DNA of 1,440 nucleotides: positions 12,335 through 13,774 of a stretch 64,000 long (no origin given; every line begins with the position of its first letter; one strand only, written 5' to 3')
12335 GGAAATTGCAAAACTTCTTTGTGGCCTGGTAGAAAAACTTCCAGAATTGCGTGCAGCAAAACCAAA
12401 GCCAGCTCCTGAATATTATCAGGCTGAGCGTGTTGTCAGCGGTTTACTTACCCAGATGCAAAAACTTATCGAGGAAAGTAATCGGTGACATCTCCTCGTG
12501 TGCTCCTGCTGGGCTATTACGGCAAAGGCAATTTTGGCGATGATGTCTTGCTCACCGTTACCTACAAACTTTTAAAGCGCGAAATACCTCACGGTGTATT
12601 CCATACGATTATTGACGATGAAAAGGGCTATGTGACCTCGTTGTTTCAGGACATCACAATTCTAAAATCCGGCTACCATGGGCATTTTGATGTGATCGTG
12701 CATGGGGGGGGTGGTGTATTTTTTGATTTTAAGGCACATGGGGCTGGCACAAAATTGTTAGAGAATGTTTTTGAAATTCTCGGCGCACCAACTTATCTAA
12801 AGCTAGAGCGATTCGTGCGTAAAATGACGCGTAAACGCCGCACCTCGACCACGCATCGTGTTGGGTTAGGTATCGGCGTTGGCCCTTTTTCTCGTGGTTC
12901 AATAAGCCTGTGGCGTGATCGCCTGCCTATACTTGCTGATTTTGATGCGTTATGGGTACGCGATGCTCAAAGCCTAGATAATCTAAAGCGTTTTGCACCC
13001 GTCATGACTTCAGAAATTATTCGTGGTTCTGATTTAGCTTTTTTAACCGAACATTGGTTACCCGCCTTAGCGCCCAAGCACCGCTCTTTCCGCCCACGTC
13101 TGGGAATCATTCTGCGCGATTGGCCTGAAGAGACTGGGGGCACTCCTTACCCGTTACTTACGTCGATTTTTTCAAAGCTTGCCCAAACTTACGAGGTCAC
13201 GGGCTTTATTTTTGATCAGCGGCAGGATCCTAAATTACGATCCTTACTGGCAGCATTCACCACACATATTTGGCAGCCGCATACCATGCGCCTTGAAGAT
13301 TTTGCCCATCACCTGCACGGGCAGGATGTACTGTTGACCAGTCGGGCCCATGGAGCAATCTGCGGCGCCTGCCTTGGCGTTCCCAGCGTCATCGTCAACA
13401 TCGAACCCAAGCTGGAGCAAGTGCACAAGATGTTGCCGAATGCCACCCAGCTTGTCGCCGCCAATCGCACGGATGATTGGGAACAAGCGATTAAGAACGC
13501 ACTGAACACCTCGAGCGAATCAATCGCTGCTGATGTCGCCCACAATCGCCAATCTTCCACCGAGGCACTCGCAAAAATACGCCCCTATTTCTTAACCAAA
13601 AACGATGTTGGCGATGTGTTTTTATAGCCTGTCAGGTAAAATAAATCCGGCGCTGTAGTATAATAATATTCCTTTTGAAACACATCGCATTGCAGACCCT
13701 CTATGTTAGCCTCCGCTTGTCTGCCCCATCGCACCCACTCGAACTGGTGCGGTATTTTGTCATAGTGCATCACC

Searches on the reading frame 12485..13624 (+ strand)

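Call 57: search_protein_families(library=pfam, proteins=[window:12485-13624:+], max_evalue=0.00001)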
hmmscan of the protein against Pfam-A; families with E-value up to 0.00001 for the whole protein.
window:12485-13624:+ (380 aa): 1 family
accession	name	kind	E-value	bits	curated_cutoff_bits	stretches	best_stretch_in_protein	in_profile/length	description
PF04230.19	PS_pyruv_trans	-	8.7e-19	68.9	25.3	1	16-305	1-277/280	Polysaccharide pyruvyl transferase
